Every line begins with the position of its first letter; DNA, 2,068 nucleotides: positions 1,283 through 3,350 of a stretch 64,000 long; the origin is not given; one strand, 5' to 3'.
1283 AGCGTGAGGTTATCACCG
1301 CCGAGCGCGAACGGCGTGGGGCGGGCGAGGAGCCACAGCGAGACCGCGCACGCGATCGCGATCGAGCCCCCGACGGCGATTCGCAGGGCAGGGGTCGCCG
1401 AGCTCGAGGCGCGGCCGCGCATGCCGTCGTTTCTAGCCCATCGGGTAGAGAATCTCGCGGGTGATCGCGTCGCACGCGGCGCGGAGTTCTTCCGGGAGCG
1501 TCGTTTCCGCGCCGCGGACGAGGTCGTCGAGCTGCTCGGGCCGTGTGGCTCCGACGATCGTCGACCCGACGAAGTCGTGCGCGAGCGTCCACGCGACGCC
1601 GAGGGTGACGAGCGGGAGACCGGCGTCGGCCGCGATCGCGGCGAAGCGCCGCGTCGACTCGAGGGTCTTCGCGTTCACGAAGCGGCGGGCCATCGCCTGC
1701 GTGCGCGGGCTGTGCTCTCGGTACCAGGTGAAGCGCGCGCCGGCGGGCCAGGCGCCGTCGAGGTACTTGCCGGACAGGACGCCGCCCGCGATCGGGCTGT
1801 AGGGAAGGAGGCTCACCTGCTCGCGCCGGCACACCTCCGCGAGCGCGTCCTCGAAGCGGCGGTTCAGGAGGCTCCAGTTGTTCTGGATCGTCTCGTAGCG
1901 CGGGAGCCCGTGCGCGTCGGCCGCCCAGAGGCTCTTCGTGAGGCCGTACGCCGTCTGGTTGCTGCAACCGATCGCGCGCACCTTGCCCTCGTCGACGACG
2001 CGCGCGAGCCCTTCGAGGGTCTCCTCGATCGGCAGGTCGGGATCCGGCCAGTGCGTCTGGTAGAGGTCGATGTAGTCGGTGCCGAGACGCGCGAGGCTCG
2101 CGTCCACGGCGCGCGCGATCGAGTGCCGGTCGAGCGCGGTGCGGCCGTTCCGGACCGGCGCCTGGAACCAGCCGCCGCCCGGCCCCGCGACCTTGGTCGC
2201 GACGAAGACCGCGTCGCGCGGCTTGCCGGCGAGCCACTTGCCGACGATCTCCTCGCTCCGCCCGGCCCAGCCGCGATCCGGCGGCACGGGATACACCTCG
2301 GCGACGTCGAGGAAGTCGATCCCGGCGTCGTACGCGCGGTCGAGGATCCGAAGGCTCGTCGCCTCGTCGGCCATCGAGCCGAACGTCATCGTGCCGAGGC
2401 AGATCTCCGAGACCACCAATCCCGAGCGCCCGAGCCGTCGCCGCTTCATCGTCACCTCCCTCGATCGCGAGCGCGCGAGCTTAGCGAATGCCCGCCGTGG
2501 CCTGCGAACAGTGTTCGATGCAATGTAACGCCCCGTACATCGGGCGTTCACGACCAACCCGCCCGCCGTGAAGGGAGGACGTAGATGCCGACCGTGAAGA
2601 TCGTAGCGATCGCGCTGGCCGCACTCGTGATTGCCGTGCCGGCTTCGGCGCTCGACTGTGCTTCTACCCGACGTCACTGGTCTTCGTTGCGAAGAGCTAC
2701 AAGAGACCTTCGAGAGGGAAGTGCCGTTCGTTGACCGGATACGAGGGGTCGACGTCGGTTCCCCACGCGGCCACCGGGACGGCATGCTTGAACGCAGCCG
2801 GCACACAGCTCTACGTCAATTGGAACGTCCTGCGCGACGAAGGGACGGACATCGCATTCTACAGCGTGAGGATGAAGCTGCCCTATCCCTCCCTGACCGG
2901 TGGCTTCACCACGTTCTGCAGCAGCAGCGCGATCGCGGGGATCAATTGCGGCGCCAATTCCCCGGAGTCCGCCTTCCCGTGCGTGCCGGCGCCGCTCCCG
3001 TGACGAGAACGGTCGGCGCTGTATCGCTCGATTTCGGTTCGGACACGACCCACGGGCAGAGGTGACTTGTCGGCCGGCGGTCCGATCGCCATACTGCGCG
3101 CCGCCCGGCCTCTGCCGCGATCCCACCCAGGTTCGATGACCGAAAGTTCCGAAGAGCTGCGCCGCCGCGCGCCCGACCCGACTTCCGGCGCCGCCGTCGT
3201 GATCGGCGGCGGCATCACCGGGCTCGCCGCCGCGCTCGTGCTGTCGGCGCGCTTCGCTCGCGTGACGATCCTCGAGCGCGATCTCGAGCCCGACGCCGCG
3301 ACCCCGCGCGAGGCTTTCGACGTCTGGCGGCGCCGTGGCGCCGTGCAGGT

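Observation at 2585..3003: Low-GC islet with a frameshifted small secreted Cys-containing ORF next to an FAD-dependent oxidoreductase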

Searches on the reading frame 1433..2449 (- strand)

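Call 5: search_protein_families(library=pfam, proteins=[window:1433-2449:-], max_evalue=0.1)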
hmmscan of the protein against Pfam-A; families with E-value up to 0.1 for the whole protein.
window:1433-2449:- (338 aa): 1 family
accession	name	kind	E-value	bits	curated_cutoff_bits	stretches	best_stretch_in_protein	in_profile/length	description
PF00248.27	Aldo_ket_red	-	1.1e-66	225.3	24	1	15-329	1-289/291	Aldo/keto reductase family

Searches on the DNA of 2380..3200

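Call 26: search_rna_families(source=window, start=2380, end=3200, threshold=evalue, max_evalue=1)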
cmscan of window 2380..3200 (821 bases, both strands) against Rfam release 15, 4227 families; matches with E-value up to 1: 0.
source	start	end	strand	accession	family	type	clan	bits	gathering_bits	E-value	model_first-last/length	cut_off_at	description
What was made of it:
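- On Programmed -1 ribosomal frameshift: There is no Rfam match (call 26).
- There is no Rfam hit (call 26).
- Tried and rejected: Rfam on 2380-3200 found nothing (call 26).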
